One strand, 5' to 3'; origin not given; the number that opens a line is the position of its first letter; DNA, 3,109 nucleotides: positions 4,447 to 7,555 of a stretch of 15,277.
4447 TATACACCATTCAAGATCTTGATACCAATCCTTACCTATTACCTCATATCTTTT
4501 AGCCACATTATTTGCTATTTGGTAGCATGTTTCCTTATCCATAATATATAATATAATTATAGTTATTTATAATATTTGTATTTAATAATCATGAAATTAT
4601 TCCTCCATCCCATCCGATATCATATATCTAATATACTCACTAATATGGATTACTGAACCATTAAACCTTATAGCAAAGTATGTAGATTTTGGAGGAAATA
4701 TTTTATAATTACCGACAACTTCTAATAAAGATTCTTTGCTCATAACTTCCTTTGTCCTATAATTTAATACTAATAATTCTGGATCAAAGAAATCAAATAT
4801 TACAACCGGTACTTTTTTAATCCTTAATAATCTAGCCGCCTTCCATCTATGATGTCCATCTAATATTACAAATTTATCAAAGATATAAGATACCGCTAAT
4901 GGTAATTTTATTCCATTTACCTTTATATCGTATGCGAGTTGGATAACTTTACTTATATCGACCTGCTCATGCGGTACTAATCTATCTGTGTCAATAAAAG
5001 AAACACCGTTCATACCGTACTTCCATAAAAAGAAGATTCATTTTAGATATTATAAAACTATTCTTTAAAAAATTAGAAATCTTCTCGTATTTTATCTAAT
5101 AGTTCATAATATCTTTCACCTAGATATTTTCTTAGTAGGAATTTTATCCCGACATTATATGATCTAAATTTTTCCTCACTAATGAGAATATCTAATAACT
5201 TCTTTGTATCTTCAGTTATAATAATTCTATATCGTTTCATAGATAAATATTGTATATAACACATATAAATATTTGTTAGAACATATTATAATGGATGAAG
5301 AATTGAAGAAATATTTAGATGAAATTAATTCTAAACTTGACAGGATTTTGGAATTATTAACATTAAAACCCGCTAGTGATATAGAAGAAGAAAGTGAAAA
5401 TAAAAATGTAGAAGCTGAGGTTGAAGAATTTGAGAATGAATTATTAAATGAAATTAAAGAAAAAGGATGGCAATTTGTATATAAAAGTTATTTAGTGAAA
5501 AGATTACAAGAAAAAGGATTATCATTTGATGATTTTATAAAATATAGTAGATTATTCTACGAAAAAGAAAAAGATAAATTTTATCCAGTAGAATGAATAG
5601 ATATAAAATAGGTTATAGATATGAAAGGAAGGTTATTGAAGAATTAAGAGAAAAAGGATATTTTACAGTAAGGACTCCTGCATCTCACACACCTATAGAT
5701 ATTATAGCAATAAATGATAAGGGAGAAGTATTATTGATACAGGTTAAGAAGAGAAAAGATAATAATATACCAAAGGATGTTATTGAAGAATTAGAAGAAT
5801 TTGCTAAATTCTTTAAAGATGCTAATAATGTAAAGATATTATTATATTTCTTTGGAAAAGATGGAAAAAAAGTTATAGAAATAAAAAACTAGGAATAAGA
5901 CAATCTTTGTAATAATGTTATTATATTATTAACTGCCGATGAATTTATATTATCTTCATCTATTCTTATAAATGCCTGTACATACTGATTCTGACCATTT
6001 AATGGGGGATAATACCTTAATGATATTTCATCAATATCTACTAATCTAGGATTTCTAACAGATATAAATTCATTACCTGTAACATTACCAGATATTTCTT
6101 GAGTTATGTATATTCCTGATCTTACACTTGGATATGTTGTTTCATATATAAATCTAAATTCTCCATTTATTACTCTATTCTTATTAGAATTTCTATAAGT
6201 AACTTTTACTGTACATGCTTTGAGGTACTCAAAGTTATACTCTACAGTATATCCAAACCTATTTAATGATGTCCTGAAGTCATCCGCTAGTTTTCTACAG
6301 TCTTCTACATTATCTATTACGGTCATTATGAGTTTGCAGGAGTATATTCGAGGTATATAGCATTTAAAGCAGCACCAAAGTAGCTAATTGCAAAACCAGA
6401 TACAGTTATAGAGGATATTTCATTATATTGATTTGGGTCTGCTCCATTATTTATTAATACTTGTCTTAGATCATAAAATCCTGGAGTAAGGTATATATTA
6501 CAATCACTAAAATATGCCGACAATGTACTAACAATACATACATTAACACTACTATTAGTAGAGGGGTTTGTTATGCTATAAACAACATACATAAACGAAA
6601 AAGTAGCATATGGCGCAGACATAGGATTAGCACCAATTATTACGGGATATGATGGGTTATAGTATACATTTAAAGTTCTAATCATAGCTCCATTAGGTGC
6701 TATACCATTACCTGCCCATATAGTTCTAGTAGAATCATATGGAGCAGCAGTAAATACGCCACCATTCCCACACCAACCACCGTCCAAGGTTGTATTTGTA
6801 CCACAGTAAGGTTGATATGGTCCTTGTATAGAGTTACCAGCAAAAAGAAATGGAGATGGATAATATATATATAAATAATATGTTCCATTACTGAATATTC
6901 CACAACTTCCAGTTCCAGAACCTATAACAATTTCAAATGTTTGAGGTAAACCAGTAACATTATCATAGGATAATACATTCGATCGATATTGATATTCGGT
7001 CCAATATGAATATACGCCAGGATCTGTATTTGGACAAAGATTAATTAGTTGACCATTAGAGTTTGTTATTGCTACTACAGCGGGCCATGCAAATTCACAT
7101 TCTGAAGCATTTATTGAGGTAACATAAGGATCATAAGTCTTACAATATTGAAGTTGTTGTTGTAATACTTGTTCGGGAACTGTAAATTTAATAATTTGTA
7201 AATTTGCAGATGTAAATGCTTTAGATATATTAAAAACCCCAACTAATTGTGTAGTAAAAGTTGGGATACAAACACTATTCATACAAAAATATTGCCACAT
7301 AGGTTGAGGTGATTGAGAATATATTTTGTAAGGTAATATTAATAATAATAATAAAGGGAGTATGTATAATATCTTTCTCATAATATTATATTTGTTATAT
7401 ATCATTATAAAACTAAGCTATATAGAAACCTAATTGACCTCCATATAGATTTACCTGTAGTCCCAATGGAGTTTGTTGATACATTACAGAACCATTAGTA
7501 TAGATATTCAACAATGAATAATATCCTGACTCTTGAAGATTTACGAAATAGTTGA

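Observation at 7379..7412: Identical promoter, start and signal-peptide module reused by two unrelated gene families; track starts are probably 8 codons too long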

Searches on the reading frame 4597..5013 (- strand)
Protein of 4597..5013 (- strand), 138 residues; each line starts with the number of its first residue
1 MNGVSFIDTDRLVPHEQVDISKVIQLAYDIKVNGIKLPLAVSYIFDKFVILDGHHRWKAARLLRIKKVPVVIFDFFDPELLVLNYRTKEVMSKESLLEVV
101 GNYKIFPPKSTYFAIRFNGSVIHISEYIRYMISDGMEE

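Call 6: search_protein_families(library=pfam, proteins=[window:4597-5013:-], max_evalue=0.1)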
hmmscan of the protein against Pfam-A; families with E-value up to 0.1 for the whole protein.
window:4597-5013:- (138 aa): 2 families
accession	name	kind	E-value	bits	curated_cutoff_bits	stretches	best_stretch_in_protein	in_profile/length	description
PF02195.25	ParB_N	-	1.4e-08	35.1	26.3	1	4-81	8-86/95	ParB N-terminal domain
PF06245.16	DUF1015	-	0.071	12.4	25.8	0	46-65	204-223/325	Protein of unknown function (DUF1015)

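Call 67: search_protein_families(library=phrogs, proteins=[window:4597-5013:-], max_evalue=0.01)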
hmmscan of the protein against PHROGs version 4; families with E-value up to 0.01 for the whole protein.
window:4597-5013:- (138 aa): 18 families
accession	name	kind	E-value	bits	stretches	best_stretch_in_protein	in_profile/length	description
phrog_4715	-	DNA, RNA and nucleotide metabolism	3.3e-09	36.7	1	6-72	149-221/630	ParB-like partition protein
phrog_8071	-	DNA, RNA and nucleotide metabolism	4.2e-08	33.8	1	19-74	26-78/389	ParB-like partition protein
phrog_3264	-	DNA, RNA and nucleotide metabolism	5.9e-08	33.7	1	14-77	63-126/337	ParB-like partition protein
phrog_6218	-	DNA, RNA and nucleotide metabolism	1.6e-07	31.8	1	19-72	23-78/506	ParB-like partition protein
phrog_3951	-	unknown function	1.7e-07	32.1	1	24-90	45-115/301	-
phrog_1033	-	DNA, RNA and nucleotide metabolism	4.8e-07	30.9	1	6-74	35-115/334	ParB-like partition protein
phrog_498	-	other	3.7e-06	26.8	1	22-78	57-112/633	DNA methyltransferase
phrog_620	-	DNA, RNA and nucleotide metabolism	2.8e-05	25.3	1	23-75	32-81/217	ParB-like partition protein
phrog_26387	-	DNA, RNA and nucleotide metabolism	3.7e-05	24.3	1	23-74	33-86/252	ParB-like partition nuclease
phrog_723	-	DNA, RNA and nucleotide metabolism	4.7e-05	24.3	1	26-71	36-84/223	ParB-like partition protein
phrog_940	-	DNA, RNA and nucleotide metabolism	9.3e-05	22.8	1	21-78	27-81/388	nuclease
phrog_18056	-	DNA, RNA and nucleotide metabolism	0.0001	22.3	1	23-77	25-76/387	ParB-like partition nuclease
phrog_930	-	DNA, RNA and nucleotide metabolism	0.00041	21.3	1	9-75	12-79/223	ParB-like partition protein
phrog_17439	-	unknown function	0.0014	19.2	1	25-74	42-92/240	-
phrog_2159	-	DNA, RNA and nucleotide metabolism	0.0029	18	1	30-73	91-141/365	ParB-like partition protein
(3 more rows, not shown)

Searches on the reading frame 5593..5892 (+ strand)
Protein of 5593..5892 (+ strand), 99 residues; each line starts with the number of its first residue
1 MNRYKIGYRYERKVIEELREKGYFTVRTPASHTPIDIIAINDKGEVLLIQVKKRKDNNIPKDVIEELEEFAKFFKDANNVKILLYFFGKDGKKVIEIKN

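Call 6: search_protein_families(library=pfam, proteins=[window:5593-5892:+], max_evalue=0.1)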
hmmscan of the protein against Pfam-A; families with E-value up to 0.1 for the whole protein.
window:5593-5892:+ (99 aa): 8 families
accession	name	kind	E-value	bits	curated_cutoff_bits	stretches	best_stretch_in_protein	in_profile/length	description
PF01870.24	Hjc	-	1.3e-11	44.8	21.1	1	9-97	1-91/93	Archaeal holliday junction resolvase (hjc)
PF04471.18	Mrr_cat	-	4.1e-06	27.3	21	1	8-83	7-85/115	Restriction endonuclease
PF08378.17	NERD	-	0.00036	21.5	22.1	1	7-62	2-64/111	Nuclease-related domain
PF12876.13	Cellulase-like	-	0.0047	16.8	25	1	7-83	17-91/355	Sugar-binding cellulase-like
PF18742.7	DpnII-MboI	-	0.02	14.9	27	1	45-86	75-116/150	REase_DpnII-MboI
PF11645.14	PDDEXK_5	-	0.052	14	26.1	1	1-55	1-56/138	PD-(D/E)XK endonuclease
PF01939.22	NucS_C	-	0.06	13.8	24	1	18-76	15-72/124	Endonuclease NucS C-terminal domain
PF18698.7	HisK_sensor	-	0.08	13.8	27.3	1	33-86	39-91/126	Histidine kinase sensor domain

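Call 7: find_encoding_contigs(protein=window:5593-5892:+, flank=10000, max_places=6)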
Protein window:5593-5892:+ (99 aa): no gene with exactly this product is on record in the collection.

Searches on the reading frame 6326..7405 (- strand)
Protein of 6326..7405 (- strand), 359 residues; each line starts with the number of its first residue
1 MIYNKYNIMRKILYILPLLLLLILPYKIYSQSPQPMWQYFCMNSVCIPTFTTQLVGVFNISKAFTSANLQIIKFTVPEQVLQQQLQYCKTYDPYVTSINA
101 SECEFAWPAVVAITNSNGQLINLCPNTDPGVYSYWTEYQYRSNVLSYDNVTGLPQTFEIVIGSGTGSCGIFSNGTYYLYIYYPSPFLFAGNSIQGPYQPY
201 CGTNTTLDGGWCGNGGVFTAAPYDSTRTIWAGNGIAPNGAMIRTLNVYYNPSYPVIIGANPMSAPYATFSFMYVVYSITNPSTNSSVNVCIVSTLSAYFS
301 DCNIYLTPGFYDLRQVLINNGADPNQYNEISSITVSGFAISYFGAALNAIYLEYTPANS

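Call 6: search_protein_families(library=pfam, proteins=[window:6326-7405:-], max_evalue=0.1)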
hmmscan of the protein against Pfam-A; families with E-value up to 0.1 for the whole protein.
window:6326-7405:- (359 aa): 0 families

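Call 8: find_encoding_contigs(protein=window:6326-7405:-, flank=10000, max_places=6)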
Protein window:6326-7405:- (359 aa): no gene with exactly this product is on record in the collection.

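Call 10: find_encoding_contigs(protein=window:6326-7381:-, flank=10000, max_places=6)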
Protein window:6326-7381:- (351 aa): no gene with exactly this product is on record in the collection.

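Call 20: find_homologous_proteins(query=window:6326-7381:-)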
Query window:6326-7381:- (351 aa): 16 proteins with E <= 0.001 among 1784 candidates.
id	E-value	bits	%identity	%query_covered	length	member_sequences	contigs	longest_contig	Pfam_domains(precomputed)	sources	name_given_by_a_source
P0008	5.4e-235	797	100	100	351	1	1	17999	-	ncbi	ncbi:MAG: hypothetical protein ACP5GJ_04000 [Nanopusillaceae archaeon]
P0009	2.8e-52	196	40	99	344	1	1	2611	-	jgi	jgi:hypothetical protein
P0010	2.1e-45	174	41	93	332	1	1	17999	-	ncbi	ncbi:MAG: hypothetical protein ACP5GJ_04010 [Nanopusillaceae archaeon]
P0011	2.4e-44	170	39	87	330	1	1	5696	-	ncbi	-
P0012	2.2e-42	164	40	89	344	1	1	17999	-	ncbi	ncbi:MAG: hypothetical protein ACP5GJ_04025 [Nanopusillaceae archaeon]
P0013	2.2e-40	157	39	91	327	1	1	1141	-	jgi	-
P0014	1.4e-38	151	34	94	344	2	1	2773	-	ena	-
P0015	3.3e-38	150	36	99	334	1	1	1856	-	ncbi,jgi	-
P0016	1.4e-34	138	36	87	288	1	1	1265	-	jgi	jgi:hypothetical protein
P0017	3.7e-34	137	32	99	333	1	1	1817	-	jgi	-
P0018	4.0e-34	137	34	99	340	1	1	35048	-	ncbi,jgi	ncbi:MAG: hypothetical protein ACP5GJ_03485 [Nanopusillaceae archaeon]|jgi:hypothetical protein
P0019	2.8e-33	134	33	99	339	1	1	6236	-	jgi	jgi:hypothetical protein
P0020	3.4e-33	133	34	99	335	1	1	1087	-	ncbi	-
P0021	5.6e-30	123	32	99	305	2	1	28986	-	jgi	jgi:hypothetical protein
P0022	7.5e-30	122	37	81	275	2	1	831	-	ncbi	ncbi:MAG: hypothetical protein ACP5GJ_04515, partial [Nanopusillaceae archaeon]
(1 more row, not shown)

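Call 27: find_encoding_contigs(protein=P0018, flank=10000, max_places=3)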
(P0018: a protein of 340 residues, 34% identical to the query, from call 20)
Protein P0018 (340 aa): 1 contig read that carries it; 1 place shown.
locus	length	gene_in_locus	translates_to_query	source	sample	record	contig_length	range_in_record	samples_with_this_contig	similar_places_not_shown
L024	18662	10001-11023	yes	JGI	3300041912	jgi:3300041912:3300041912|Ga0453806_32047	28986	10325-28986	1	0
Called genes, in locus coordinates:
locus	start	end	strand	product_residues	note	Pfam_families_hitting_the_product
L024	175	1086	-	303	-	-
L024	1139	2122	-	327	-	-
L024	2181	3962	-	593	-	PF05317:Thermopsin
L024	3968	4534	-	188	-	-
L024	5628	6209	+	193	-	-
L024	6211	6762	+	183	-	-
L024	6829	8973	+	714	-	PF00493:MCM, PF01078:Mg_chelatase (faint), PF07726:AAA_3 (weak), PF07728:AAA_5, PF17855:MCM_lid, PF21120: (weak)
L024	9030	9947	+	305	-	-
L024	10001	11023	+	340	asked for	-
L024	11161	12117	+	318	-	-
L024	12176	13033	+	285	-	PF00493:MCM, PF13337:BrxL_ATPase (faint), PF07726:AAA_3 (faint), PF07728:AAA_5, PF01078:Mg_chelatase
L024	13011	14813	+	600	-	-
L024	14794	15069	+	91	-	-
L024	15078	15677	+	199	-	-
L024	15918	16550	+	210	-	-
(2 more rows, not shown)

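Call 28: find_encoding_contigs(protein=P0021, flank=10000, max_places=3)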
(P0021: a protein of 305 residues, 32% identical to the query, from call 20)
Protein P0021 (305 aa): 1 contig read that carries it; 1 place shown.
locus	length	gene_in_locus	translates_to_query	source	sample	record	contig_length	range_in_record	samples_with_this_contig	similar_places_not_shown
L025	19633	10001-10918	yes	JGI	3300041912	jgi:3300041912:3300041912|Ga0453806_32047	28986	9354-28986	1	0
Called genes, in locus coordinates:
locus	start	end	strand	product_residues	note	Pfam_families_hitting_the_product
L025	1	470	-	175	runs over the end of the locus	-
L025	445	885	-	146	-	-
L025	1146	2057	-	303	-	-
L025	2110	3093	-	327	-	-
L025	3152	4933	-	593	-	PF05317:Thermopsin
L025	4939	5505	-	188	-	-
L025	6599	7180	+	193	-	-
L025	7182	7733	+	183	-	-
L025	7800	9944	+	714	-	PF00493:MCM, PF01078:Mg_chelatase (faint), PF07726:AAA_3 (weak), PF07728:AAA_5, PF17855:MCM_lid, PF21120: (weak)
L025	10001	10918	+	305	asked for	-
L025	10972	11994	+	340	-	-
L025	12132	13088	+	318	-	-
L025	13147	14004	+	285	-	PF00493:MCM, PF13337:BrxL_ATPase (faint), PF07726:AAA_3 (faint), PF07728:AAA_5, PF01078:Mg_chelatase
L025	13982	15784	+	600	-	-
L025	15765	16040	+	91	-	-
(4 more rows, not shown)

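Call 30: find_related_loci(query=A2, collection=metagenome_contigs, flank=6000)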
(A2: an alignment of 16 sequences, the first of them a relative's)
Query A2 (351 aa) in metagenome_contigs; peptide patterns used: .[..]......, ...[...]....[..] (x = any residue, [..] = any of these).
36 stretches matched a pattern; 1 encode a relative of the query (tblastn E <= 1e-3); 1 distinct loci.
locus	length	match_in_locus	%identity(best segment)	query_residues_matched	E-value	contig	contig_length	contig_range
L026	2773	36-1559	34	19-349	4e-47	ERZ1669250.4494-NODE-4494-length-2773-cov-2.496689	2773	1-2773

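Call 31: find_encoding_contigs(protein=P0009, flank=6000, max_places=3)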
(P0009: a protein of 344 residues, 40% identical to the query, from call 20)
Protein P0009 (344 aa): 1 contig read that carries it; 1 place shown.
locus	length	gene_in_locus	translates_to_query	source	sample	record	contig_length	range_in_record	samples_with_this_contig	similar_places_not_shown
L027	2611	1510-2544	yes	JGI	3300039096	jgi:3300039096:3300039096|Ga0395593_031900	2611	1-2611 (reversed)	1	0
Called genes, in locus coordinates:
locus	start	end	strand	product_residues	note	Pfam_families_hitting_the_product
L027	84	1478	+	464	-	-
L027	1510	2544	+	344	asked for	-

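Call 32: find_encoding_contigs(protein=P0011, flank=6000, max_places=3)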
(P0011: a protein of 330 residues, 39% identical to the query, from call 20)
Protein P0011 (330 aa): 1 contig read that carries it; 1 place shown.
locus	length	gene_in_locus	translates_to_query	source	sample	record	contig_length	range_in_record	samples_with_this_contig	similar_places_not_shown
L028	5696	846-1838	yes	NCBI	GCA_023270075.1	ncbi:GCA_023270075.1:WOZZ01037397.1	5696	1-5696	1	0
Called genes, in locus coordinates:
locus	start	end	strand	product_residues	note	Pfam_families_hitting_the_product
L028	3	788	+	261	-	?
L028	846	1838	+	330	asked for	-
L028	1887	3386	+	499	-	-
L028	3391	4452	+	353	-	-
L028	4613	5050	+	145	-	-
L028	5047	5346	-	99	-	PF04471:Mrr_cat (weak), PF01870:Hjc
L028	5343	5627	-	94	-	-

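Call 33: find_encoding_contigs(protein=P0019, flank=6500, max_places=3)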
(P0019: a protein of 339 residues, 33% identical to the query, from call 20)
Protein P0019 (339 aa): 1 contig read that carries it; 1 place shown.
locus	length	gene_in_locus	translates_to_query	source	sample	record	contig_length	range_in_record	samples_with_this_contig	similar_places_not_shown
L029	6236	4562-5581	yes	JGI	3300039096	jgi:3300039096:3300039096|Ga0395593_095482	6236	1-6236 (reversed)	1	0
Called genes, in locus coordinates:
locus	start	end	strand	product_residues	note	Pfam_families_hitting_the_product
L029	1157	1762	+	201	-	-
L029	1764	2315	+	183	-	-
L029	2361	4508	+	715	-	PF00493:MCM, PF00158:Sigma54_activat (weak), PF00004:AAA (weak), PF07726:AAA_3 (faint), PF07728:AAA_5, PF01078:Mg_chelatase (weak), PF17855:MCM_lid, PF21120: (weak)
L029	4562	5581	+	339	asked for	-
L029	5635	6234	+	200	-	?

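Call 56: predict_structure(alignment_id=A2)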
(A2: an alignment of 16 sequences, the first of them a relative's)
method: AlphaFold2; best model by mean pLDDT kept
length: 351 residues; sequences in the alignment: 16
mean_pLDDT: 64.9   pTM: 0.63
mean pLDDT of the five models: 64.9, 63.0, 61.4, 59.5, 58.8
residues with pLDDT >= 90: 10; 70-90: 137; 50-70: 126; < 50: 78
segments of 3 or more residues with pLDDT < 50: 9-29, 117-132, 155-159, 186-190, 196-201, 209-220, 222-229
pLDDT, mean of each block of 10 residues (from residue 1): 52 42 45 57 70 65 78 78 62 59 71 53 35 70 82 56 74 69 48 50 56 42 43 74 83 61 80 90 68 74 85 88 81 59 75 40
secondary structure, 60 per line:
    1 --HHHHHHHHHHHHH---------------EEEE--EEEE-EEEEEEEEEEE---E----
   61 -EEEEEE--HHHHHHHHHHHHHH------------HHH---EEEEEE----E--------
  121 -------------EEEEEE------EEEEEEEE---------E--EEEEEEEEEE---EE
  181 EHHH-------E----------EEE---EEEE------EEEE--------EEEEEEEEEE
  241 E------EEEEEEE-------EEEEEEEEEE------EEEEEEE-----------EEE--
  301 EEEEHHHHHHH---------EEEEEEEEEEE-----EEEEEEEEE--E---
elements in order: H3-15 E31-34 E37-40 E42-52 E62-67 H70-83 E102-107 E134-139 E146-153 E166-175 E179-181 E203-205 E209-212 E219-222 E231-241 E248-254 E262-271 E278-284 E296-298 E301-304 H305-311 E321-331 E337-345

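Call 60: fold_search(model_id=the predicted structure, library=pdb)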
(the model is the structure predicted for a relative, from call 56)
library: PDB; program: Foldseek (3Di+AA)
matches with E <= 10: 1003; with E <= 0.001: 20
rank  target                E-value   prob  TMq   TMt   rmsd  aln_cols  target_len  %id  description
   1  7som_A                7.1e-05  1.00  0.26  0.44   9.6       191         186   12  Ciliary C2 central pair apparatus isolated from Chlamydomonas reinhardtii (released 2022-04-13)
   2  8iyj_XA               1.2e-04  1.00  0.26  0.44   7.3       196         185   10  Cryo-EM structure of the 48-nm repeat doublet microtubule from mouse sperm (released 2023-07-05)
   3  9e78_X                1.6e-04  1.00  0.26  0.43   8.5       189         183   13  48-nm repeat of the Leishmania tarentolae doublet microtubule (released 2025-03-12)
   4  8otz_XL               1.7e-04  1.00  0.26  0.42   9.7       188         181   10  48-nm repeat of the native axonemal doublet microtubule from bovine sperm (released 2023-11-22)
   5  6u42_3W               2.1e-04  1.00  0.26  0.45   9.1       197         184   13  Natively decorated ciliary doublet microtubule (released 2019-11-13)
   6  8snb_3E               2.4e-04  1.00  0.27  0.46   9.0       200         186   11  atomic model of sea urchin sperm doublet microtubule (48-nm periodicity) (released 2023-06-28)
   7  7mks_AAA              2.6e-04  1.00  0.28  0.37   6.1       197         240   11  Crystal structure of the GH12 domain from Acidothermus cellulolyticus GuxA bound to cellobiose (released 2022-05-04)
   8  6xj9_A                2.7e-04  1.00  0.23  0.13  11.0       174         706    7  Structure of PfGH50B (released 2020-09-16)
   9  7ung_XA               2.7e-04  1.00  0.25  0.41   9.2       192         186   12  48-nm repeat of the human respiratory doublet microtubule (released 2022-10-05)
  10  8tek_g                3.2e-04  0.99  0.24  0.40   9.8       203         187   12  Baseplate of Nexin-dynein regulatory complex from Tetrahymena thermophila (released 2023-09-20)
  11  9e2g_1V               3.4e-04  1.00  0.28  0.47   9.1       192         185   11  Cryo-EM structure of 48 nm repeat of microtubule doublet from T. brucei flagellum (released 2025-03-12)
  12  9d5n_C1               3.4e-04  1.00  0.25  0.42   9.7       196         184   13  48-nm doublet microtubule from Trichomonas vaginalis strain G3 (released 2025-05-14)
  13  6ve7_3                4.1e-04  1.00  0.25  0.42   8.8       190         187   14  The inner junction complex of Chlamydomonas reinhardtii doublet microtubule (released 2020-02-05)
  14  8snb_3A               4.1e-04  0.99  0.24  0.38   9.6       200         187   12  atomic model of sea urchin sperm doublet microtubule (48-nm periodicity) (released 2023-06-28)
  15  7mkr                  5.7e-04  1.00  0.28  0.37   6.1       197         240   10  Crystal structure of the GH12 domain from Acidothermus cellulolyticus GuxA (released 2022-05-04)
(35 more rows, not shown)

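Call 67: search_protein_families(library=phrogs, proteins=[window:6326-7381:-], max_evalue=0.01)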
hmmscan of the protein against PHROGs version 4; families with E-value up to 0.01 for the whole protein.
window:6326-7381:- (351 aa): 0 families
